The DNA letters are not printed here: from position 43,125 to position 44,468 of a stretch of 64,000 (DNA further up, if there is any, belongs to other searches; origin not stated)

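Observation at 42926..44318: Arsenosugar-type gene pair: AhpD-like protein plus ArsS-type radical SAM enzyme, without an adjacent arsM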

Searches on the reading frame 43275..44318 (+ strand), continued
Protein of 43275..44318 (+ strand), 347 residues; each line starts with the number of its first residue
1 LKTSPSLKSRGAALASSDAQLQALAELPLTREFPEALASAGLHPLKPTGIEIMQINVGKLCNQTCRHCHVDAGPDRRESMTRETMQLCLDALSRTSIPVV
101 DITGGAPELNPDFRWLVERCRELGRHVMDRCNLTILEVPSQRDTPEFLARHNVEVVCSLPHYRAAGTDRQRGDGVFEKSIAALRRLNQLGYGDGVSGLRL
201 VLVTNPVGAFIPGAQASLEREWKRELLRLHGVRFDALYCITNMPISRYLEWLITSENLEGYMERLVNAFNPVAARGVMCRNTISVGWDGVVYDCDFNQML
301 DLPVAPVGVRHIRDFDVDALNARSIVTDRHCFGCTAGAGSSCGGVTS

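Call 43: find_homologous_proteins(query=L073:5109-6161:+, max_evalue=1e-20)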
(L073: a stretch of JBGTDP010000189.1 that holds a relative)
Query L073:5109-6161:+ (351 aa): 8000 proteins with E <= 1e-20 among 8000 candidates; the best 120 are listed.
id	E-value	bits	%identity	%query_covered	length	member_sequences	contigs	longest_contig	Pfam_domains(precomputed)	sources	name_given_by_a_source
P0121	3.0e-243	824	100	100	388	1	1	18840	PF04055.28,PF12345.14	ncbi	-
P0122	6.7e-222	754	92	100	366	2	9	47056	PF04055.28,PF12345.14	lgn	-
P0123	1.8e-199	680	80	100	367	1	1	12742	PF04055.28,PF12345.14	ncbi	-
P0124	6.4e-198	675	80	100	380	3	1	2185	PF04055.28,PF12345.14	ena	-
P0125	1.1e-195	668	79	100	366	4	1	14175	PF04055.28,PF12345.14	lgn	-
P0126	1.6e-194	664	79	99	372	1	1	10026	PF04055.28,PF12345.14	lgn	-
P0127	1.6e-194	664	79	100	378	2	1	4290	PF04055.28,PF12345.14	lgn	-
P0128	3.8e-194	663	79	100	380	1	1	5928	PF04055.28,PF12345.14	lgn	-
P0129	1.5e-193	661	79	100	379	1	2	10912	PF04055.28,PF12345.14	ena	-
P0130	1.5e-193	661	79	100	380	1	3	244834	PF04055.28,PF12345.14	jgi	jgi:radical SAM/Cys-rich protein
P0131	1.9e-193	660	79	100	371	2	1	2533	PF04055.28,PF12345.14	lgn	-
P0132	2.4e-193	660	78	100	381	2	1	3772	PF04055.28,PF12345.14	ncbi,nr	ncbi:MAG: arsenosugar biosynthesis radical SAM protein ArsS [Leptolyngbyaceae cyanobacterium HOT.MB2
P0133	3.8e-193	659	79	100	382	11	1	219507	PF04055.28,PF12345.14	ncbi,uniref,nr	ncbi:arsenosugar biosynthesis radical SAM (seleno)protein ArsS [Oculatella sp. FACHB-28]|uniref:arse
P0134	6.7e-193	659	79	100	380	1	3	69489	PF04055.28,PF12345.14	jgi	jgi:radical SAM/Cys-rich protein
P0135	3.2e-192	656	77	100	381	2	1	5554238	PF04055.28,PF12345.14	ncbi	-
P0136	7.9e-192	655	78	100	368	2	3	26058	PF04055.28,PF12345.14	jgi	jgi:radical SAM/Cys-rich protein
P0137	8.6e-192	655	77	100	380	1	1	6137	PF04055.28,PF12345.14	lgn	-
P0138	1.5e-191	654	79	100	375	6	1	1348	PF04055.28,PF12345.14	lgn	-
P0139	1.7e-191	654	78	98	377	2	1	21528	PF04055.28,PF12345.14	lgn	-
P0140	1.9e-191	654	79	100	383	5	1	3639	PF04055.28,PF12345.14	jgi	-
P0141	2.0e-191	654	78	100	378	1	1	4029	PF04055.28,PF12345.14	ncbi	-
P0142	2.2e-191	654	80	99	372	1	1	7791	PF04055.28,PF12345.14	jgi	jgi:radical SAM/Cys-rich protein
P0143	2.5e-191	653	79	100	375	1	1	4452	PF04055.28,PF12345.14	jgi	jgi:radical SAM/Cys-rich protein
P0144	3.6e-191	653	79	100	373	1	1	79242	PF04055.28,PF12345.14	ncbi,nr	ncbi:MAG: arsenosugar biosynthesis radical SAM protein ArsS [Oculatellaceae cyanobacterium bins.114]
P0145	4.8e-191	653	77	100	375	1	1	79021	PF04055.28,PF12345.14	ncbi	ncbi:MAG: arsenosugar biosynthesis radical SAM (seleno)protein ArsS [Elainellaceae cyanobacterium]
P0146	5.4e-191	652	79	99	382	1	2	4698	PF04055.28,PF12345.14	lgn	-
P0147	7.5e-191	652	78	99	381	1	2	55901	PF04055.28,PF12345.14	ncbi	-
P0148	9.0e-191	652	78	100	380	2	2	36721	PF04055.28,PF12345.14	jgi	jgi:radical SAM/Cys-rich protein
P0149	9.0e-191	652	78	100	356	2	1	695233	PF04055.28,PF12345.14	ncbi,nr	ncbi:MAG: arsenosugar biosynthesis radical SAM protein ArsS [Scytolyngbya sp. HA4215-MV1]|nr:arsenos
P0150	9.8e-191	652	78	100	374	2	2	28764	PF04055.28,PF12345.14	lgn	-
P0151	1.0e-190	651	77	100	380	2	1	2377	PF04055.28,PF12345.14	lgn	-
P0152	2.0e-190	650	82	95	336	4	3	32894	PF04055.28,PF12345.14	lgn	-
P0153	2.3e-190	650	79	99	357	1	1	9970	PF04055.28,PF12345.14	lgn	-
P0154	2.7e-190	650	76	100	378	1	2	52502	PF04055.28,PF12345.14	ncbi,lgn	-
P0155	3.5e-190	650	77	100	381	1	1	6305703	PF04055.28,PF12345.14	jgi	jgi:radical SAM/Cys-rich protein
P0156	5.6e-190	649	79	100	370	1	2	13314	PF04055.28,PF12345.14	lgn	-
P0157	7.8e-190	649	78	100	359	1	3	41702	PF04055.28,PF12345.14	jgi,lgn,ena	jgi:radical SAM/Cys-rich protein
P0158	9.1e-190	648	78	100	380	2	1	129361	PF04055.28,PF12345.14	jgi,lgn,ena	-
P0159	1.2e-189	648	77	100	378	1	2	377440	PF04055.28,PF12345.14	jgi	jgi:radical SAM/Cys-rich protein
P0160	1.3e-189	648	79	100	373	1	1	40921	PF04055.28,PF12345.14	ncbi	-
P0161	2.1e-189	647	76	100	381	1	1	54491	PF04055.28,PF12345.14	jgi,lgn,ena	jgi:radical SAM/Cys-rich protein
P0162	2.7e-189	647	78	100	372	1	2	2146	PF04055.28,PF12345.14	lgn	-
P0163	4.4e-189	646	77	100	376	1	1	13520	PF04055.28,PF12345.14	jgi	jgi:radical SAM/Cys-rich protein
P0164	5.0e-189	646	76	100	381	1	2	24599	PF04055.28,PF12345.14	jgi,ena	jgi:radical SAM/Cys-rich protein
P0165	6.7e-189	645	76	100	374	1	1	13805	PF04055.28,PF12345.14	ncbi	-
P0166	7.4e-189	645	77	100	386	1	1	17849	PF04055.28,PF12345.14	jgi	-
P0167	9.0e-189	645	78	100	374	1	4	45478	PF04055.28,PF12345.14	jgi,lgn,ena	jgi:radical SAM/Cys-rich protein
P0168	1.1e-188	645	78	100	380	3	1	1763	PF04055.28,PF12345.14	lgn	-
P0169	1.3e-188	645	78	100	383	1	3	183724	PF04055.28,PF12345.14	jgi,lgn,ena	jgi:radical SAM/Cys-rich protein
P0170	1.9e-188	644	77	100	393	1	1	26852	PF04055.28,PF12345.14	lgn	-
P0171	2.9e-188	643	77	98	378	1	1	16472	PF04055.28,PF12345.14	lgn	-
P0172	2.9e-188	643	78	100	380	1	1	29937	PF04055.28,PF12345.14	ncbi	ncbi:MAG TPA: arsenosugar biosynthesis radical SAM (seleno)protein ArsS [Crinalium sp.]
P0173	3.5e-188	643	77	99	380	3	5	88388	PF04055.28,PF12345.14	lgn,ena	-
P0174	4.1e-188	643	77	100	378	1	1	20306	PF04055.28,PF12345.14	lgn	-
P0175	4.4e-188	643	77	99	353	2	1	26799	PF04055.28,PF12345.14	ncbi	ncbi:MAG: arsenosugar biosynthesis radical SAM (seleno)protein ArsS [Elainellaceae cyanobacterium]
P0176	4.8e-188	643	76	100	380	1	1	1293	PF04055.28,PF12345.14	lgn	-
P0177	5.2e-188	643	78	100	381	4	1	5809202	PF04055.28,PF12345.14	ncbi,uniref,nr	ncbi:arsenosugar biosynthesis radical SAM protein ArsS [Thermocoleostomius sinensis A174]|uniref:Ars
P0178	7.2e-188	642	76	100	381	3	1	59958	PF04055.28,PF12345.14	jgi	-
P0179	1.0e-187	642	77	100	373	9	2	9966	PF04055.28,PF12345.14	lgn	-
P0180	1.2e-187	641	77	100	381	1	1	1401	PF04055.28,PF12345.14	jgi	jgi:radical SAM/Cys-rich protein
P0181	1.2e-187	641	77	100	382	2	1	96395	PF04055.28,PF12345.14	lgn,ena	-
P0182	1.8e-187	641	77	100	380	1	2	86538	PF04055.28,PF12345.14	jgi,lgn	jgi:radical SAM/Cys-rich protein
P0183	2.1e-187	641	75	100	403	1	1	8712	PF04055.28,PF12345.14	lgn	-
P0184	2.5e-187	640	77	100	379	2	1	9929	PF04055.28,PF12345.14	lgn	-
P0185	3.5e-187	640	77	100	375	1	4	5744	PF04055.28,PF12345.14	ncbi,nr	ncbi:MAG: radical SAM/Cys-rich domain protein [Leptolyngbyaceae cyanobacterium RM2_2_4]|nr:radical S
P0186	3.6e-187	640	78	100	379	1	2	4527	PF04055.28,PF12345.14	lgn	-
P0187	3.7e-187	640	76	100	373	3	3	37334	PF04055.28,PF12345.14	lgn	-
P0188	4.8e-187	639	77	100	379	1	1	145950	PF04055.28,PF12345.14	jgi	jgi:radical SAM/Cys-rich protein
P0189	4.8e-187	639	77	100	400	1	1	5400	PF04055.28,PF12345.14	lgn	-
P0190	1.2e-186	638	77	100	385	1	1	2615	PF04055.28,PF12345.14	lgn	-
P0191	1.5e-186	638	76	100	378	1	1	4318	PF04055.28,PF12345.14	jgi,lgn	jgi:radical SAM/Cys-rich protein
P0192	2.0e-186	637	76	100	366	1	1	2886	PF04055.28,PF12345.14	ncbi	-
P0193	2.0e-186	637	78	100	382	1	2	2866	PF04055.28,PF12345.14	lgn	-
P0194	2.2e-186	637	77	100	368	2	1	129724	PF04055.28,PF12345.14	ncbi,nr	ncbi:MAG: arsenosugar biosynthesis radical SAM (seleno)protein ArsS [Synechococcales bacterium]|nr:a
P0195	2.2e-186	637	75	100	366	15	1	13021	PF04055.28,PF12345.14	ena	-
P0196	3.0e-186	637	76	100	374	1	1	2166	PF04055.28,PF12345.14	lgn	-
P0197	3.9e-186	636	75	100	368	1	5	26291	PF04055.28,PF12345.14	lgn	-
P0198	5.3e-186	636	76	100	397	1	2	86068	PF04055.28,PF12345.14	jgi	jgi:radical SAM/Cys-rich protein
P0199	5.8e-186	636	77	100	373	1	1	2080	PF04055.28,PF12345.14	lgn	-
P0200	6.7e-186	636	76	99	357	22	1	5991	PF04055.28,PF12345.14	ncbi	-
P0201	8.0e-186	635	78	100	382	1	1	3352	PF04055.28,PF12345.14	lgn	-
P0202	1.1e-185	635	78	100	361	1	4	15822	PF04055.28,PF12345.14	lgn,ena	-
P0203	1.1e-185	635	76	100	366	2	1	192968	PF04055.28,PF12345.14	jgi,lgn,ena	jgi:radical SAM/Cys-rich protein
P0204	1.2e-185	635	77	100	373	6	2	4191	PF04055.28,PF12345.14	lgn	-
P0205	1.3e-185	635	77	100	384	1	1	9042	PF04055.28,PF12345.14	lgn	-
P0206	1.7e-185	634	77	100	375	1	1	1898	PF04055.28,PF12345.14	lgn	-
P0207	2.1e-185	634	76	100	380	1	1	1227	PF04055.28,PF12345.14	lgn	-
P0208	2.4e-185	634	77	100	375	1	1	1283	PF04055.28,PF12345.14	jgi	jgi:radical SAM/Cys-rich protein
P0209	2.7e-185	634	76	100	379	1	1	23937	PF04055.28,PF12345.14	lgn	-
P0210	4.0e-185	633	76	100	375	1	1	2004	PF04055.28,PF12345.14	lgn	-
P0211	4.1e-185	633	77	99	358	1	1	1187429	PF04055.28,PF12345.14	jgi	jgi:radical SAM/Cys-rich protein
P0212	4.1e-185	633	75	100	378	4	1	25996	PF04055.28,PF12345.14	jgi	jgi:radical SAM/Cys-rich protein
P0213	4.5e-185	633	77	100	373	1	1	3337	PF04055.28,PF12345.14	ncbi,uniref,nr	ncbi:arsenosugar biosynthesis radical SAM protein ArsS [Leptolyngbya sp. FACHB-36]|uniref:arsenosuga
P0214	4.9e-185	633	77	100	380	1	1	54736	PF04055.28,PF12345.14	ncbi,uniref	ncbi:arsenosugar biosynthesis radical SAM (seleno)protein ArsS [Pantanalinema rosaneae CENA516]|unir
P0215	6.0e-185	632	76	100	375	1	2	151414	PF04055.28,PF12345.14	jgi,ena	jgi:radical SAM/Cys-rich protein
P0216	6.2e-185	632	75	100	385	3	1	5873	PF04055.28,PF12345.14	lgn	-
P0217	8.2e-185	632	75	100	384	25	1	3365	PF04055.28,PF12345.14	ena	-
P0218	1.0e-184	632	75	100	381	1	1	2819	PF04055.28,PF12345.14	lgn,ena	-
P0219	1.1e-184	632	77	100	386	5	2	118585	PF04055.28,PF12345.14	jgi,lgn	jgi:radical SAM/Cys-rich protein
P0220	1.1e-184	632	76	100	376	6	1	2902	PF04055.28,PF12345.14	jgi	-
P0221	1.4e-184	631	76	99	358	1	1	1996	PF04055.28,PF12345.14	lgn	-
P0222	2.1e-184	631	77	98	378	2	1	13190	PF04055.28,PF12345.14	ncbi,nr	ncbi:MAG: arsenosugar biosynthesis radical SAM protein ArsS [Oculatellaceae cyanobacterium Prado106]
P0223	2.3e-184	631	77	100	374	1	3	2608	PF04055.28,PF12345.14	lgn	-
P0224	2.7e-184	630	74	100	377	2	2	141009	PF04055.28,PF12345.14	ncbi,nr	ncbi:MAG: radical SAM/Cys-rich domain protein [Cyanobacteria bacterium CRU_2_1]|nr:radical SAM/Cys-r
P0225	3.0e-184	630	76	100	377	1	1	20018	PF04055.28,PF12345.14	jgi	jgi:radical SAM/Cys-rich protein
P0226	3.1e-184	630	77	100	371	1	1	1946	PF04055.28,PF12345.14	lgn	-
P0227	3.3e-184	630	75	100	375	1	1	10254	PF04055.28,PF12345.14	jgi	jgi:radical SAM/Cys-rich protein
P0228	3.6e-184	630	74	100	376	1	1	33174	PF04055.28,PF12345.14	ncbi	-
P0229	5.7e-184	629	74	100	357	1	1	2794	PF04055.28,PF12345.14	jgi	jgi:radical SAM/Cys-rich protein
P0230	6.3e-184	629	77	100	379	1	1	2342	PF04055.28,PF12345.14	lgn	-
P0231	6.3e-184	629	77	100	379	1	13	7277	PF04055.28,PF12345.14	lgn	-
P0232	6.4e-184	629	76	100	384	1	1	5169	PF04055.28,PF12345.14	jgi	jgi:radical SAM/Cys-rich protein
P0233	7.3e-184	629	75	99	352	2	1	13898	PF04055.28,PF12345.14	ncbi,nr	ncbi:MAG: arsenosugar biosynthesis radical SAM protein ArsS [Stigonema ocellatum SAG 48.90 = DSM 106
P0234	7.4e-184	629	76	100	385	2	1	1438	PF04055.28,PF12345.14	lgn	-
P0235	7.7e-184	629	75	99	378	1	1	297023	PF04055.28,PF12345.14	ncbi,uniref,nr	ncbi:arsenosugar biosynthesis radical SAM protein ArsS [Oculatella sp. LEGE 06141]|uniref:arsenosuga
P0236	1.2e-183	628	77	100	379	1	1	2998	PF04055.28,PF12345.14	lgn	-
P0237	1.2e-183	628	75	100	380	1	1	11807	PF04055.28,PF12345.14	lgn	-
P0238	1.2e-183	628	75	100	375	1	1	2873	PF04055.28,PF12345.14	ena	-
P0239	1.2e-183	628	75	100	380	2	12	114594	PF04055.28,PF12345.14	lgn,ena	-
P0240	1.8e-183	628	75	99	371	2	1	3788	PF04055.28,PF12345.14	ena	-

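Call 46: find_encoding_contigs(protein=P0003, flank=10000, max_places=2)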
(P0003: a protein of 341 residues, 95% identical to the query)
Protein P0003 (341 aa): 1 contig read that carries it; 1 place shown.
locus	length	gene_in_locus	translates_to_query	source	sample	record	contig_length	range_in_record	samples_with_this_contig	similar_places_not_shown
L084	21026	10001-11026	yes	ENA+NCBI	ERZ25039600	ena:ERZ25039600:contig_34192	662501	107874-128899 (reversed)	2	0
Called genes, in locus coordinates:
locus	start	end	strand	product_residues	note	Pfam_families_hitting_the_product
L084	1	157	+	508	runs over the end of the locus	PF00672:HAMP (weak), PF02518:HATPase_c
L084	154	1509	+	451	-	PF00072:Response_reg, PF00158:Sigma54_activat, PF01078:Mg_chelatase (faint), PF14532:Sigma54_activ_2, PF07728:AAA_5, PF25601:AAA_lid_14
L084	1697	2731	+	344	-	PF07721:TPR_4 (faint), PF00515:TPR_1 (faint), PF07719:TPR_2 (faint), PF13174:TPR_6 (faint), PF13181:TPR_8 (faint), PF12895:ANAPC3 (weak), PF13432:TPR_16, PF13414:TPR_11 (weak), +7 more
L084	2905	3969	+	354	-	PF01522:Polysacc_deac_1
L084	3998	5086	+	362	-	PF00583:Acetyltransf_1 (faint), PF13508:Acetyltransf_7 (faint)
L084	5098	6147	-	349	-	PF00702:Hydrolase (weak), PF12710:HAD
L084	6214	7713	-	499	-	PF00069:Pkinase, PF01636:APH (faint), PF07714:PK_Tyr_Ser-Thr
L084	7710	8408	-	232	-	PF16697:Yop-YscD_cpl, PF00498:FHA, PF16697:Yop-YscD_cpl, PF00498:FHA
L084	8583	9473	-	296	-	PF01370:Epimerase, PF05368:NmrA, PF09754:PAC2 (faint), PF13460:NAD_binding_10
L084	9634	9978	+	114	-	PF02627:CMD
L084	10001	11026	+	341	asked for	PF04055:Radical_SAM, PF12345:DUF3641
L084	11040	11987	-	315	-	-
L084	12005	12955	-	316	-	PF03544:TonB_C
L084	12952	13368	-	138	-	PF02472:ExbD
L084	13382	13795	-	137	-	PF02472:ExbD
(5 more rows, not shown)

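Call 47: find_encoding_contigs(protein=P0012, flank=10000, max_places=2)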
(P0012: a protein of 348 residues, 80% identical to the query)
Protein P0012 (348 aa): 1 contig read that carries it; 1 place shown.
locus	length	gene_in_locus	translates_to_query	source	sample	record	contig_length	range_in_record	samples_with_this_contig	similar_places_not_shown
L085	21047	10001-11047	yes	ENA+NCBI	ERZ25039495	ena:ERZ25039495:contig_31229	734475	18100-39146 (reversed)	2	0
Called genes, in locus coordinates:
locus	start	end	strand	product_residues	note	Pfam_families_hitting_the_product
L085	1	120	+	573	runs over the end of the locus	PF00082:Peptidase_S8, PF13860:FlgD_ig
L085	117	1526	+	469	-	PF00324:AA_permease, PF13520:AA_permease_2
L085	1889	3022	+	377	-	-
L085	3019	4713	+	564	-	PF00672:HAMP (weak), PF02518:HATPase_c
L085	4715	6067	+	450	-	PF00072:Response_reg, PF00158:Sigma54_activat, PF01078:Mg_chelatase (faint), PF14532:Sigma54_activ_2, PF07728:AAA_5 (weak), PF25601:AAA_lid_14, PF02954:HTH_8 (weak)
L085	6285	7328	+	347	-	-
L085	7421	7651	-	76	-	-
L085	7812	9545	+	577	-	PF13432:TPR_16, PF00515:TPR_1 (faint), PF03572:Peptidase_S41 (faint)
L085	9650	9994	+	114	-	PF02627:CMD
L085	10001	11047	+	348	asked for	PF04055:Radical_SAM, PF12345:DUF3641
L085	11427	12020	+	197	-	-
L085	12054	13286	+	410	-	PF13472:Lipase_GDSL_2 (weak)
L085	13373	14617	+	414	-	PF13860:FlgD_ig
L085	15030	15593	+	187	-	PF13590:DUF4136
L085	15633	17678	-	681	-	PF03372:Exo_endo_phos, PF19580:Exo_endo_phos_3 (weak), PF18962:Por_Secre_tail (weak), PF13860:FlgD_ig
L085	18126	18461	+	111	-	-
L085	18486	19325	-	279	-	PF01936:NYN, PF12872:OST-HTH (weak)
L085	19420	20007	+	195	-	PF04011:LemA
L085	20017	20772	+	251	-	PF04536:TPM_phosphatase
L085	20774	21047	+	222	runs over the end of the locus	PF04536:TPM_phosphatase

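Call 48: predict_structure(alignment_id=A1)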
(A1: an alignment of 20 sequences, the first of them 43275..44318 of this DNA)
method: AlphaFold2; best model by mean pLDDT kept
length: 347 residues; sequences in the alignment: 20
mean_pLDDT: 70.5   pTM: 0.75
mean pLDDT of the five models: 70.5, 69.7, 66.8, 62.5, 59.0
residues with pLDDT >= 90: 86; 70-90: 96; 50-70: 89; < 50: 76
segments of 3 or more residues with pLDDT < 50: 1-12, 62-75, 163-171, 206-217, 241-247, 275-278, 330-347
pLDDT, mean of each block of 10 residues (from residue 1): 40 58 67 71 70 79 40 53 97 94 83 97 94 85 95 87 45 74 95 93 54 50 84 79 48 69 63 50 84 65 66 89 64 38 35
secondary structure, 60 per line:
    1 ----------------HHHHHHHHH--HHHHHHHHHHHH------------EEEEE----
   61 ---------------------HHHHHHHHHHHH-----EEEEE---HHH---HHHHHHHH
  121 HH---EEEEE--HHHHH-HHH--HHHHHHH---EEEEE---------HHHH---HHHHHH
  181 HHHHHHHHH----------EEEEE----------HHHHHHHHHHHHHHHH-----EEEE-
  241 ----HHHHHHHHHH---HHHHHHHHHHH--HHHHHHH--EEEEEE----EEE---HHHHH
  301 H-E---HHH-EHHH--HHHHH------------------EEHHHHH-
elements in order: H17-25 H28-39 E52-56 H82-93 E99-103 H113-122 E126-130 H133-137 H144-150 E154-158 H168-171 H175-189 E200-204 H215-230 E236-239 H245-254 H258-268 H271-277 E280-285 E290-292 H296-301 H317-321 H342-346

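Call 50: fold_search(model_id=the predicted structure, library=pdb)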
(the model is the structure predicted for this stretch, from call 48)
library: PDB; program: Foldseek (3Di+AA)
matches with E <= 10: 1758; with E <= 0.001: 54
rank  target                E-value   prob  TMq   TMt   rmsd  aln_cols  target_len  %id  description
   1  6efn                  2.7e-08  1.00  0.52  0.47  12.5       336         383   17  Structure of a RiPP maturase, SkfB (released 2018-10-24)
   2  7vob                  4.3e-08  1.00  0.52  0.55   7.8       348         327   19  The crystal structure of a Radical SAM Enzyme BlsE involved in the Biosynthesis of Blasticidin S (released 2022-05-04)
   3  8ai4_B                2.4e-07  1.00  0.49  0.52   5.9       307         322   17  Crystal structure of radical SAM epimerase EpeE C223A mutant from Bacillus subtilis with [4Fe-4S] clusters, S-adenosyl (released 2024-01-10)
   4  8ai1_B                2.7e-07  1.00  0.48  0.51   6.4       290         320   14  Crystal structure of radical SAM epimerase EpeE from Bacillus subtilis with [4Fe-4S] clusters and S-adenosyl-L-homocys (released 2024-01-10)
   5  8hzv_C                2.7e-07  1.00  0.46  0.36  11.1       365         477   15  The crystal structure of a Radical SAM Enzyme DesII (released 2024-07-10)
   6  8ai3_B                3.7e-07  1.00  0.50  0.53   5.8       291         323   15  Crystal structure of radical SAM epimerase EpeE C223A mutant from Bacillus subtilis with [4Fe-4S] clusters and S-adeno (released 2024-01-10)
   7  8ai2_B                3.9e-07  1.00  0.49  0.52   5.4       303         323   16  Crystal structure of radical SAM epimerase EpeE from Bacillus subtilis with [4Fe-4S] clusters, S-adenosyl-L-homocystei (released 2024-01-10)
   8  8hzv_A                5.6e-07  1.00  0.46  0.35  11.5       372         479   16  The crystal structure of a Radical SAM Enzyme DesII (released 2024-07-10)
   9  8ai6_B                6.0e-07  1.00  0.49  0.52   5.8       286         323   16  Crystal structure of radical SAM epimerase EpeE D210A mutant from Bacillus subtilis with [4Fe-4S] clusters, S-adenosyl (released 2024-01-10)
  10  8ai1_A                6.3e-07  1.00  0.50  0.53   5.7       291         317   16  Crystal structure of radical SAM epimerase EpeE from Bacillus subtilis with [4Fe-4S] clusters and S-adenosyl-L-homocys (released 2024-01-10)
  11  8hzv_D                6.7e-07  1.00  0.47  0.36  11.3       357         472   15  The crystal structure of a Radical SAM Enzyme DesII (released 2024-07-10)
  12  8hzy_A                7.6e-07  1.00  0.46  0.36  11.7       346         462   15  The crystal structure of a Radical SAM Enzyme DesII (released 2024-07-10)
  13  8hzy_B                9.1e-07  1.00  0.47  0.37  11.7       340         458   16  The crystal structure of a Radical SAM Enzyme DesII (released 2024-07-10)
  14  8ai6_A                1.5e-06  1.00  0.48  0.51   5.7       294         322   17  Crystal structure of radical SAM epimerase EpeE D210A mutant from Bacillus subtilis with [4Fe-4S] clusters, S-adenosyl (released 2024-01-10)
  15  8ai3_A                1.5e-06  1.00  0.49  0.53   5.7       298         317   16  Crystal structure of radical SAM epimerase EpeE C223A mutant from Bacillus subtilis with [4Fe-4S] clusters and S-adeno (released 2024-01-10)
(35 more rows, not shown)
